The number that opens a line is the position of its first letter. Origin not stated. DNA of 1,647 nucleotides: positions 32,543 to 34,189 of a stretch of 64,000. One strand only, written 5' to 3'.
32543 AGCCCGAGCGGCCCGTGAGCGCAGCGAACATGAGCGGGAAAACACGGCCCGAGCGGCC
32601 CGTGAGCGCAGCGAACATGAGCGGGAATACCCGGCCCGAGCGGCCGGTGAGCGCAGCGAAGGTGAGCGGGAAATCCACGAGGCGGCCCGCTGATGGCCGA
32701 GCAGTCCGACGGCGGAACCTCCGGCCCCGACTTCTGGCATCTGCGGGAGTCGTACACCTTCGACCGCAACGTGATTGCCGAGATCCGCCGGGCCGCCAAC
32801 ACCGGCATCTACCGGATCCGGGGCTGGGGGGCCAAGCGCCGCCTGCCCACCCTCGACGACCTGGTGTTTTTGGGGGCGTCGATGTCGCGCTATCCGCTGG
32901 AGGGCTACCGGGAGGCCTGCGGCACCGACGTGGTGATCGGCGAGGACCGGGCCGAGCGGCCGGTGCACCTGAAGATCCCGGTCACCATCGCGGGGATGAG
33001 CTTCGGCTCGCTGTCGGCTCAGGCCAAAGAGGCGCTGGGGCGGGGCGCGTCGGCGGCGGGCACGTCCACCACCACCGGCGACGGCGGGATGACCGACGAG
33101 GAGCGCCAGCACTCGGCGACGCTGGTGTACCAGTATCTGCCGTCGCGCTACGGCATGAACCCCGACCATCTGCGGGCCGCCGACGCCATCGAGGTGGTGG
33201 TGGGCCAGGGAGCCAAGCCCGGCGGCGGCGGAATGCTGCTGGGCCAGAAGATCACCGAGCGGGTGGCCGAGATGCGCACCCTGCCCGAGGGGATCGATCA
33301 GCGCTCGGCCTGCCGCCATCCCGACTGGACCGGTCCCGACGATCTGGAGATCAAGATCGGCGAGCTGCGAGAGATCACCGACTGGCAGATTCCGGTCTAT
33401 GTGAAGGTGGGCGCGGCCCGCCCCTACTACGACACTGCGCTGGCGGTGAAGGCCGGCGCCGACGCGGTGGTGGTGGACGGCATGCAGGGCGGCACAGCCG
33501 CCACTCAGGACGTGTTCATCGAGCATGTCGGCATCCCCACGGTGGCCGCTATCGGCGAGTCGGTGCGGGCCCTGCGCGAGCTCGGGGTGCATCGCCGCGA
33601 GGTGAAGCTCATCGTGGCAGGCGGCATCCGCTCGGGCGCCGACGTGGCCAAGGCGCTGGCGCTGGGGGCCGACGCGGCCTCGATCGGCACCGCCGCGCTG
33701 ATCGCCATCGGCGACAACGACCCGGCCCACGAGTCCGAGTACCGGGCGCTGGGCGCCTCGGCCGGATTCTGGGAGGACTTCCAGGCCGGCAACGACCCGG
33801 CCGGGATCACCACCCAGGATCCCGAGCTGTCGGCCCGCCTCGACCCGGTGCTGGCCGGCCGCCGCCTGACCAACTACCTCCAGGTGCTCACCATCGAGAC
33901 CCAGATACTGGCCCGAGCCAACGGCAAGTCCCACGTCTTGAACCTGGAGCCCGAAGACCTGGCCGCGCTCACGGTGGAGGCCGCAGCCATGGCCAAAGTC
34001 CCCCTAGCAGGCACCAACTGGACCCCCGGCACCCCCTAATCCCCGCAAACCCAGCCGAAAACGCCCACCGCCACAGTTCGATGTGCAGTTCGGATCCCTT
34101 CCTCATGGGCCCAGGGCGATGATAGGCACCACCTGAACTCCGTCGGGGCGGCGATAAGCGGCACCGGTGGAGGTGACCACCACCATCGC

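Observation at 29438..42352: Methylated-amine catabolic locus lacking the canonical N-methylglutamate dehydrogenase (mgdABCD)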

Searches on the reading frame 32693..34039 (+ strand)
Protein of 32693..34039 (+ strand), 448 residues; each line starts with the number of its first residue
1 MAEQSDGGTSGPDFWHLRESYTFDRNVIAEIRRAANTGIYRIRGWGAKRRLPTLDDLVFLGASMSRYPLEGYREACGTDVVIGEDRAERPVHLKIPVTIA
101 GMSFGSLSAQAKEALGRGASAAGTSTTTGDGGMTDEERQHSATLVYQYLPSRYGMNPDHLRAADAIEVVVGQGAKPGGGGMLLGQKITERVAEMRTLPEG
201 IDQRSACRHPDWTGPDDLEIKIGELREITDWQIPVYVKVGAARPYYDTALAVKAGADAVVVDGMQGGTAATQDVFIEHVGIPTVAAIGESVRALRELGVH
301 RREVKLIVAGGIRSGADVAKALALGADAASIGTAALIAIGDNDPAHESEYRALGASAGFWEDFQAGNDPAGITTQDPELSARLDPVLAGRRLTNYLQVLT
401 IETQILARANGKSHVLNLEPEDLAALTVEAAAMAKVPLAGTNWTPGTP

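Call 6: search_protein_families(library=pfam, proteins=[window:32693-34039:+])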
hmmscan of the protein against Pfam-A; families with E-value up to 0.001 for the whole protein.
window:32693-34039:+ (448 aa): 6 families
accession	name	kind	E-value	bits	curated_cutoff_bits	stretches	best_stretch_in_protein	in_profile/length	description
PF01645.23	Glu_synthase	-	1.6e-87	294.6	20.4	2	69-340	45-312/369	Conserved region in glutamate synthase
PF01070.24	FMN_dh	-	3.3e-12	46.5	24.9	1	225-339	210-309/350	FMN-dependent dehydrogenase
PF03060.21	NMO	-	1.9e-09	37.8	28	1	248-338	149-228/331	Nitronate monooxygenase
PF00478.31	IMPDH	-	5.6e-09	35.9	25.6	1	249-333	160-237/345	IMP dehydrogenase / GMP reductase domain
PF00977.27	His_biosynth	-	9.8e-05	22.3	23.6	1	302-336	72-106/228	Histidine biosynthesis protein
PF01180.27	DHO_dh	-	0.00085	19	27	0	290-335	226-272/291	Dihydroorotate dehydrogenase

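Call 7: search_protein_families(library=ncbifam, proteins=[window:32693-34039:+])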
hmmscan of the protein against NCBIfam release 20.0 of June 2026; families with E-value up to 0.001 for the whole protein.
window:32693-34039:+ (448 aa): 13 families
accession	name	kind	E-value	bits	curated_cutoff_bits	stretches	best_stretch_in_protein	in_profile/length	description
NF008730.0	PRK11750.1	equivalog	3.3e-35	120.8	1047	1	99-340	863-1104/1490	glutamate synthase large subunit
TIGR01302.1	IMP_dehydrog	equivalog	7.1e-09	35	481.5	1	225-333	256-357/450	IMP dehydrogenase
TIGR02151.1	IPP_isom_2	equivalog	1.1e-07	31.2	281.3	1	274-343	237-299/338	type 2 isopentenyl-diphosphate Delta-isomerase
TIGR01304.1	IMP_DH_rel_2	equivalog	1.9e-07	30.7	342.1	1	233-334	184-285/365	GuaB3 family IMP dehydrogenase-related protein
NF005311.0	PRK06843.1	equivalog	3.8e-06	26.1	779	1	252-348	212-299/404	inosine 5-monophosphate dehydrogenase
TIGR03966.1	actino_HemFlav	equivalog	4.7e-06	25.6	470.85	1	230-340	245-339/385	pre-mycofactocin synthase MftD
NF008398.0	PRK11197.1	subfamily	5.3e-06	25.4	376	1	231-340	244-337/381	L-lactate dehydrogenase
NF033901.1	L_lactate_LldD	exception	4e-05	22.8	550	1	231-340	244-337/377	FMN-dependent L-lactate dehydrogenase LldD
TIGR00735.1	hisF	equivalog_domain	0.00013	21.4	294.55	1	304-337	75-108/254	imidazole glycerol phosphate synthase subunit HisF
TIGR02708.1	L_lactate_ox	equivalog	0.00016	20.8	645.5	1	232-337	228-317/367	L-lactate oxidase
TIGR01303.1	IMP_DH_rel_1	equivalog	0.00019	20.5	562.75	1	247-333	279-358/475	GuaB1 family IMP dehydrogenase-related protein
NF005869.0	PRK07807.1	equivalog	0.00031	19.9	549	1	247-333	281-360/479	GuaB1 family IMP dehydrogenase-related protein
TIGR01919.1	hisA-trpF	equivalog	0.00055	19.5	306.45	1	282-336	54-107/243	bifunctional 1-(5-phosphoribosyl)-5-((5-phosphoribosylamino)methylideneamino)imidazole-4-carboxamide isomerase/phosphoribosylanthranilate is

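Call 20: find_related_loci(query=window:32693-34039:+, collection=genome_contigs, flank=10000)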
Query window:32693-34039:+ (448 aa) in genome_contigs; peptide patterns used: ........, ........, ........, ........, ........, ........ (x = any residue, [..] = any of these).
599 stretches matched a pattern (row limit reached: there are more); 472 encode a relative of the query (tblastn E <= 1e-3); the best 80 are kept; 80 distinct loci.
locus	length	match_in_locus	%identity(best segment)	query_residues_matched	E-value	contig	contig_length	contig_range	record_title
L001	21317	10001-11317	99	10-448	0e+0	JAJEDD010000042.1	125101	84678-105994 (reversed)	MAG: Acidimicrobiia bacterium isolate jk18xAbins.52 k141_1408560, whole genome shotgun sequence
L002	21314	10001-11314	97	10-447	0e+0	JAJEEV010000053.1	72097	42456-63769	MAG: Acidimicrobiia bacterium isolate p16x34bins.51 k141_746657, whole genome shotgun sequence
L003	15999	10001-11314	96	10-447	0e+0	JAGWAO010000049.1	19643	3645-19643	MAG: Acidimicrobiia bacterium isolate 277c_9 scaffold_8411, whole genome shotgun sequence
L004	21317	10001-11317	96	9-447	0e+0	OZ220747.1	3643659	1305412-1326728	MAG: Acidimicrobiales bacterium isolate 24b51cff-2c1d-4890-b593-b7e190b4cd9e genome assembly, chromosome: 1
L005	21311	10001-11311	97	10-446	0e+0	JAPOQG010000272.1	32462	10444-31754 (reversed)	MAG: Acidimicrobiaceae bacterium isolate APA_bin_7 c_000000156560, whole genome shotgun sequence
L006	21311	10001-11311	96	10-446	0e+0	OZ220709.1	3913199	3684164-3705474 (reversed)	MAG: Acidimicrobiales bacterium isolate 6b056a62-6b83-475f-8eea-6cb61c32e6fc genome assembly, chromosome: 1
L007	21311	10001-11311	97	10-446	0e+0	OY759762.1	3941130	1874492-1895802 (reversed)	MAG: Acidimicrobiales bacterium isolate 58bc0cff-3a4e-4465-8a1f-db016ff7ac3d genome assembly, chromosome: 1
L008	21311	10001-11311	97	10-446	0e+0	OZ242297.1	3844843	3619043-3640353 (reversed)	MAG: Acidimicrobiales bacterium isolate 386d1096-d7b5-410a-b4ac-dc0bb20c483d genome assembly, chromosome: 1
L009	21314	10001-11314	96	10-447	0e+0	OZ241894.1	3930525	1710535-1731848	MAG: Candidatus Aldehydirespirator sp. isolate 59d5e5b9-c534-4d11-b37b-78d6acc4b690 genome assembly, chromosome: 1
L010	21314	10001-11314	96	9-446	0e+0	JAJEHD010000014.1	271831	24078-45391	MAG: Acidimicrobiia bacterium isolate p16x60bins.22 k141_102538, whole genome shotgun sequence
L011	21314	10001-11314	96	10-447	0e+0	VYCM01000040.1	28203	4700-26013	MAG: Acidimicrobiaceae bacterium isolate SB0675_bin_16 NODE_752_length_28203_cov_82.139690, whole genome shotgun sequenc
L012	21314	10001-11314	95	10-447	0e+0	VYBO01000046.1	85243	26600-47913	MAG: Acidimicrobiaceae bacterium isolate SB0673_bin_3 NODE_75_length_85243_cov_79.182573, whole genome shotgun sequence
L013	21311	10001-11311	95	10-446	0e+0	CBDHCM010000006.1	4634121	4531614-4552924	MAG: Candidatus Aldehydirespirator sp. isolate 36171f10-6b1c-407a-8267-17b84cd7c53a genome assembly, contig: chromosome_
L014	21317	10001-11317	94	9-447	0e+0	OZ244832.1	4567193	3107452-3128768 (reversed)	MAG: Candidatus Aldehydirespirator sp. isolate 45bd059b-89eb-4db7-924e-096435c6defb genome assembly, chromosome: 1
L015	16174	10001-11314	94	9-446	0e+0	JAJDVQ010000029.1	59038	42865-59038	MAG: Acidimicrobiia bacterium isolate jk18x22bins.55 k141_283512, whole genome shotgun sequence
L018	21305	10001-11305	93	12-446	0e+0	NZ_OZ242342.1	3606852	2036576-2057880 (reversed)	MAG: Candidatus Poriferisodalis sp. isolate a2549d25-f2d1-4c7d-a938-4e3881139fc2 chromosome 1, complete sequence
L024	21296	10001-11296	91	15-446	0e+0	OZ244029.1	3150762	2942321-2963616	MAG: Acidimicrobiales bacterium isolate 3c0e4d9b-b625-46d2-b0a6-8909d0d11ce2 genome assembly, chromosome: 1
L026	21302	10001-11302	93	13-446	0e+0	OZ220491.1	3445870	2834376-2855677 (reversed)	MAG: Acidimicrobiales bacterium isolate 383ba79e-94a5-4396-b72d-754c03a60d81 genome assembly, chromosome: 1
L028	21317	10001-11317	88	8-447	0e+0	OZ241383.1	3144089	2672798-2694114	MAG: Acidimicrobiales bacterium isolate a90f8c27-fa5a-4faf-816a-670666cf7771 genome assembly, chromosome: 1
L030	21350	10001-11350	86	3-446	0e+0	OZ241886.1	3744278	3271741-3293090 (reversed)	MAG: Candidatus Aldehydirespiratoraceae bacterium isolate 67cb103c-45cd-4466-8c42-f27af5c96c61 genome assembly, chromoso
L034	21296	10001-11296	88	15-446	0e+0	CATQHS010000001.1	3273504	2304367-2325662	MAG: uncultured Acidimicrobiales bacterium isolate 560520c5-c18b-440b-b2bf-76b0f8004c07 genome assembly, contig: contig_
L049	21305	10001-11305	85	13-448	0e+0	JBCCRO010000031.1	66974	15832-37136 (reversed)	MAG: Actinomycetota bacterium isolate P01_D01_bin.34 k141_2626039_length_66974_cov_24.3820, whole genome shotgun sequenc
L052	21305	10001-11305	93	12-446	0e+0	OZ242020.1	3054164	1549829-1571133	MAG: Candidatus Aldehydirespirator sp. isolate e313b85e-ec7d-4cdc-85e9-6ebe66dc02c3 genome assembly, chromosome: 1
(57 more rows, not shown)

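Call 27: search_protein_families(library=ncbifam, proteins=[L028:11341-12660:+, L028:12672-12944:+, L028:12941-15793:+, L028:15786-16349:+, L028:16337-17374:+, L028:17371-18591:+, L028:18588-20138:+, L049:11343-12527:+, L034:15197-16555:-, L034:11953-14871:-], max_evalue=1e-8)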
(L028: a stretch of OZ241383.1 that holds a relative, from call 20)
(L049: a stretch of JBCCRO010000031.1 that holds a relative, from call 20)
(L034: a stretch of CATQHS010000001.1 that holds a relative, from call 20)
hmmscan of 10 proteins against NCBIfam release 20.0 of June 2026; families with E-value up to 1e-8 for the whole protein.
L028:11341-12660:+ (439 aa): 8 families
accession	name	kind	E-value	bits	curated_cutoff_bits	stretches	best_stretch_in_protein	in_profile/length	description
TIGR01373.1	soxB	subfamily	3.5e-144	480.6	529.45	1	17-430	1-406/407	sarcosine oxidase subunit beta family protein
TIGR02352.1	thiamin_ThiO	equivalog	2.1e-26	92.9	250.8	1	48-408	1-349/351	glycine oxidase ThiO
NF001933.0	PRK00711.1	subfamily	4.8e-21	75.3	383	1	104-426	112-419/429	D-amino acid dehydrogenase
TIGR01377.1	soxA_mon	subfamily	7.1e-18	64.5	479.65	1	46-425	1-377/381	amino oxidase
NF008425.0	PRK11259.1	equivalog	1.3e-17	63.8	257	1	44-265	3-206/377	N-methyl-L-tryptophan oxidase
NF050086.1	pipecolate_AmaA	exception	6.9e-17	61.2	600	0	44-95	24-73/425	L-pipecolate oxidase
TIGR03364.1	HpnW_proposed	hypoth_equivalog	7.8e-12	44.9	285.1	1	46-271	1-205/365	TIGR03364 family FAD-dependent oxidoreductase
NF008726.1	PRK11728.1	equivalog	1.2e-11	44.1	299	1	46-277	1-215/389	L-2-hydroxyglutarate oxidase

L028:12672-12944:+ (90 aa): 1 family
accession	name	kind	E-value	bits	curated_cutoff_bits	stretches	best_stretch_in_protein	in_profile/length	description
TIGR01374.1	soxD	subfamily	3.2e-25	88.2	116.5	1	3-78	1-77/83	sarcosine oxidase subunit delta family protein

L028:12941-15793:+ (950 aa): 8 families
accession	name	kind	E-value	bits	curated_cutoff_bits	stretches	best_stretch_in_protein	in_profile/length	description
TIGR01372.1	soxA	subfamily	4.4e-239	796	1164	1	10-949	8-995/996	sarcosine oxidase subunit alpha family protein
NF001567.0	PRK00389.1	subfamily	1.2e-54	185.6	300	1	577-936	9-349/359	glycine cleavage system aminomethyltransferase GcvT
NF053776.1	TmaoDeMthMsil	equivalog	1.3e-46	159.6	1100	1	602-949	418-762/763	trimethylamine N-oxide demethylase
TIGR00528.1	gcvT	equivalog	8.3e-40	136.8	235.85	1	591-934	21-354/362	glycine cleavage system aminomethyltransferase GcvT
NF010093.0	PRK13579.1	equivalog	6.2e-30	104.2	459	1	604-936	43-360/371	glycine cleavage system aminomethyltransferase GcvT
NF009133.0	PRK12486.1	equivalog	1.1e-19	70.6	410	1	604-936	46-365/369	dimethylsulfoniopropionate demethylase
NF003585.0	PRK05249.1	equivalog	2e-09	36.6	465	0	165-232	6-74/464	Si-specific NAD(P)(+) transhydrogenase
TIGR03997.1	mycofact_OYE_2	equivalog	2.5e-09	36.1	793.15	1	167-343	381-543/645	mycofactocin system FadH/OYE family oxidoreductase 2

L028:15786-16349:+ (187 aa): 1 family
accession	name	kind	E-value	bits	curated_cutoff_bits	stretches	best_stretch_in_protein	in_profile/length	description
TIGR01375.1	soxG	subfamily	5.1e-15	55.6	143.95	1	42-178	16-152/152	sarcosine oxidase subunit gamma family protein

L028:16337-17374:+ (345 aa): 10 families
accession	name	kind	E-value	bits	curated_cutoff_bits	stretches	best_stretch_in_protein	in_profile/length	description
TIGR01430.1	aden_deam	equivalog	4.5e-67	226.4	216.55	1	17-330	2-321/323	adenosine deaminase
NF006848.0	PRK09358.1-3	equivalog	5.1e-61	206.7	426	1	16-329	4-320/325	adenosine deaminase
NF006854.0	PRK09358.3-1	equivalog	2.2e-51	175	530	1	10-339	8-341/344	adenosine deaminase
NF006850.0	PRK09358.1-6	equivalog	6.2e-47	160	419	1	11-336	3-331/334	adenosine deaminase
NF006847.0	PRK09358.1-2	equivalog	5e-40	137.4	412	1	8-332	5-352/364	adenosine deaminase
NF006846.0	PRK09358.1-1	equivalog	1e-38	133.2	459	1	55-332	53-330/333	adenosine deaminase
NF006849.0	PRK09358.1-5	equivalog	3.7e-36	124.9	494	1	157-340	164-345/350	adenosine deaminase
NF006856.0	PRK09358.3-3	equivalog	2.5e-21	76.1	510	1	175-290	171-286/316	adenosine deaminase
NF006859.0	PRK09358.3-6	equivalog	6.7e-14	51.8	549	1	181-282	166-267/299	adenosine deaminase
TIGR01431.1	adm_rel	subfamily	6.6e-10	38.4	315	1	121-285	246-416/479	adenosine deaminase-related growth factor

L028:17371-18591:+ (406 aa): 41 families (the best 25 are shown)
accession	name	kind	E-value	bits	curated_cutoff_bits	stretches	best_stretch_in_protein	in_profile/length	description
TIGR01910.1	DapE-ArgE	subfamily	3e-67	227.4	217.6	1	29-392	2-371/373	ArgE/DapE family deacylase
NF006399.0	PRK08651.1-2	equivalog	2.3e-51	175.1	381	1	27-240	6-221/405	succinyl-diaminopimelate desuccinylase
NF005373.0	PRK06915.1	equivalog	2.3e-46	158.6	428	1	69-397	76-412/422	peptidase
NF006365.0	PRK08588.1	subfamily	3.1e-46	158.4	289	1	23-391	5-369/383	succinyl-diaminopimelate desuccinylase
TIGR01892.1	AcOrn-deacetyl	equivalog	4.1e-44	151.1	297.7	1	30-396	2-362/365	acetylornithine deacetylase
NF009555.0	PRK13004.1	equivalog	5.4e-44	150.7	321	1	25-399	15-392/399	YgeY family selenium metabolism-linked hydrolase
NF005306.0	PRK06837.1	subfamily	2.1e-41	142.1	376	1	69-396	79-415/427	ArgE/DapE family deacylase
NF006400.0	PRK08651.1-3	equivalog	4.3e-41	141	374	1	68-400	65-404/410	succinyl-diaminopimelate desuccinylase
TIGR01900.1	dapE-gram_pos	equivalog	4.6e-40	137.6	304.2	1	27-395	5-346/351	succinyl-diaminopimelate desuccinylase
NF005710.0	PRK07522.1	subfamily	2.6e-39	135.5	412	1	23-400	6-386/391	acetylornithine deacetylase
NF006402.0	PRK08651.1-5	equivalog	3e-38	131.8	369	1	82-403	50-368/369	succinyl-diaminopimelate desuccinylase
TIGR03526.1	selenium_YgeY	hypoth_equivalog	1.5e-37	129.4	321.5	1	27-396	15-387/395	YgeY family selenium metabolism-linked hydrolase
NF003474.0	PRK05111.1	equivalog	5.8e-36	124.2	460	1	49-397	35-375/383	acetylornithine deacetylase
NF006370.0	PRK08596.1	equivalog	9.9e-36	123.2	412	1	27-396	19-413/425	acetylornithine deacetylase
NF009558.0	PRK13013.1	equivalog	7.6e-33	113.8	428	1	28-404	19-425/429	acetylornithine deacetylase/succinyl-diaminopimelate desuccinylase family protein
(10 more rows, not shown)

L028:18588-20138:+ (516 aa): 185 families (the best 25 are shown)
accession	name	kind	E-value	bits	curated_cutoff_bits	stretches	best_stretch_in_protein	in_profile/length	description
NF047930.1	ABC_ATP_B6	equivalog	7.4e-141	470.2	670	1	12-509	3-510/510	putative B6 ABC transporter ATP-binding protein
NF008442.0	PRK11288.1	equivalog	5.3e-119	397.8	689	1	9-506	5-494/504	L-arabinose ABC transporter ATP-binding protein AraG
NF011967.0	PRK15439.1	equivalog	3.4e-108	362.3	586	1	9-512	9-504/510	autoinducer 2 ABC transporter ATP-binding protein LsrA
NF040905.2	GguA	equivalog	1e-107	360.6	810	1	12-503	2-496/500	multiple monosaccharide ABC transporter ATP-binding protein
NF010069.0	PRK13549.1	equivalog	1.9e-107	359.8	699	1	11-503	5-497/513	xylose ABC transporter ATP-binding protein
NF008030.0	PRK10762.1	equivalog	1e-104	351.1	745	1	12-503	5-487/501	ribose ABC transporter ATP-binding protein RbsA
NF008215.0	PRK10982.1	equivalog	1.6e-104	350.3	828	1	12-503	14-498/506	galactose/methyl galactoside ABC transporter ATP-binding protein MglA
NF041861.1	YtfR_transport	equivalog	2.4e-102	342.9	850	1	12-501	2-484/492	galactofuranose ABC transporter, ATP-binding protein YtfR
NF007253.0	PRK09700.1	equivalog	8.6e-100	334.7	772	1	11-502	5-500/510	D-allose ABC transporter ATP-binding protein AlsA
TIGR02633.1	xylG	equivalog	1.5e-90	304.1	723.65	1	12-494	2-486/500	D-xylose ABC transporter ATP-binding protein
TIGR01188.1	drrA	subfamily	7.2e-57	193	312.45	2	19-256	1-236/302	daunorubicin resistance ABC transporter, ATP-binding protein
TIGR00968.1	3a0106s01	subfamily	4.5e-53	180.2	342.75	2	16-225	5-209/237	sulfate ABC transporter ATP-binding protein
TIGR03410.1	urea_trans_UrtE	equivalog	2.1e-52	177.9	285.8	2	27-230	16-215/230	urea ABC transporter ATP-binding subunit UrtE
NF033858.1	ABC2_perm_RbbA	equivalog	7e-52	176.5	1050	2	9-225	264-475/909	ribosome-associated ATPase/putative transporter RbbA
TIGR04406.1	LPS_export_lptB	equivalog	1.7e-51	174.8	240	2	12-225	2-213/239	LPS export ABC transporter ATP-binding protein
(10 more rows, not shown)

L049:11343-12527:+ (394 aa): 11 families
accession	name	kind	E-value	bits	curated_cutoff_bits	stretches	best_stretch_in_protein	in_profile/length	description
NF008425.0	PRK11259.1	equivalog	9.5e-36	123.5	257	1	2-376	2-376/377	N-methyl-L-tryptophan oxidase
TIGR01373.1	soxB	subfamily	5.9e-35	120.9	529.45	1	4-379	30-403/407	sarcosine oxidase subunit beta family protein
TIGR01377.1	soxA_mon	subfamily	3.2e-31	108.4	479.65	1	6-377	2-377/381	amino oxidase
TIGR02352.1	thiamin_ThiO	equivalog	1.4e-26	93.5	250.8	1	7-357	1-349/351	glycine oxidase ThiO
NF050086.1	pipecolate_AmaA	exception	5.1e-19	68.2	600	1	3-67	24-87/425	L-pipecolate oxidase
NF001933.0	PRK00711.1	subfamily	3.2e-18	66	383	1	100-378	149-419/429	D-amino acid dehydrogenase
NF008726.1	PRK11728.1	equivalog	5.5e-16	58.4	299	1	6-216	2-212/389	L-2-hydroxyglutarate oxidase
TIGR03364.1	HpnW_proposed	hypoth_equivalog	2.6e-15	56.4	285.1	1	6-234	2-225/365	TIGR03364 family FAD-dependent oxidoreductase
NF002480.1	PRK01747.1-1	equivalog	1.8e-14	53.1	540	1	4-267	248-509/645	bifunctional tRNA (5-methylaminomethyl-2-thiouridine)(34)-methyltransferase MnmC2/FAD-dependent 5-carboxymethylaminomethyl-2-thiouridine(34)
TIGR03197.1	MnmC_Cterm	equivalog_domain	2.2e-12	46.8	174.2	1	6-239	1-234/400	FAD-dependent 5-carboxymethylaminomethyl-2-thiouridine(34) oxidoreductase MnmC1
NF009074.0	PRK12409.1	equivalog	3e-09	36.6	494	0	106-221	154-273/410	D-amino acid dehydrogenase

L034:15197-16555:- (452 aa): 10 families
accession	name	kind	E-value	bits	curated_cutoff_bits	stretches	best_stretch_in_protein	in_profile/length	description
TIGR01373.1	soxB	subfamily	8.2e-146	486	529.45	1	30-443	1-406/407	sarcosine oxidase subunit beta family protein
TIGR02352.1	thiamin_ThiO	equivalog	1.3e-31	110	250.8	1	61-421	1-349/351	glycine oxidase ThiO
NF001933.0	PRK00711.1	subfamily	6.6e-23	81.4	383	1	116-438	111-418/429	D-amino acid dehydrogenase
TIGR01377.1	soxA_mon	subfamily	4.2e-21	75.2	479.65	1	59-437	1-376/381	amino oxidase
NF008425.0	PRK11259.1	equivalog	1e-19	70.7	257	1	57-278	3-206/377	N-methyl-L-tryptophan oxidase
NF050086.1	pipecolate_AmaA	exception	1.2e-15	57.1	600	0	58-108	25-73/425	L-pipecolate oxidase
TIGR03364.1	HpnW_proposed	hypoth_equivalog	5.4e-14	52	285.1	1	59-273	1-193/365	TIGR03364 family FAD-dependent oxidoreductase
NF008726.1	PRK11728.1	equivalog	9.5e-13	47.7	299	1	59-289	1-214/389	L-2-hydroxyglutarate oxidase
TIGR03329.1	Phn_aa_oxid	hypoth_equivalog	1.3e-09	37.4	632.8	0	58-387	24-358/460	putative aminophosphonate oxidoreductase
NF009074.0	PRK12409.1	equivalog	1.4e-09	37.6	494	0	128-241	120-227/410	D-amino acid dehydrogenase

L034:11953-14871:- (972 aa): 7 families
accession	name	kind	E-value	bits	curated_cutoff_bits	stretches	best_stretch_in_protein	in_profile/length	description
TIGR01372.1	soxA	subfamily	1.1e-243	811.3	1164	2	9-589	9-627/996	sarcosine oxidase subunit alpha family protein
NF001567.0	PRK00389.1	subfamily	6.4e-54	183.2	300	1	614-958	24-349/359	glycine cleavage system aminomethyltransferase GcvT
NF053776.1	TmaoDeMthMsil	equivalog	2.6e-47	161.8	1100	1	623-971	417-762/763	trimethylamine N-oxide demethylase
TIGR00528.1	gcvT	equivalog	5.5e-40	137.4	235.85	1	613-956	21-354/362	glycine cleavage system aminomethyltransferase GcvT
NF010093.0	PRK13579.1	equivalog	2.9e-31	108.6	459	1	626-958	43-360/371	glycine cleavage system aminomethyltransferase GcvT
NF009133.0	PRK12486.1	equivalog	1.7e-21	76.6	410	1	626-951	46-359/369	dimethylsulfoniopropionate demethylase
TIGR03997.1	mycofact_OYE_2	equivalog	6.9e-09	34.6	793.15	0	165-234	381-455/645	mycofactocin system FadH/OYE family oxidoreductase 2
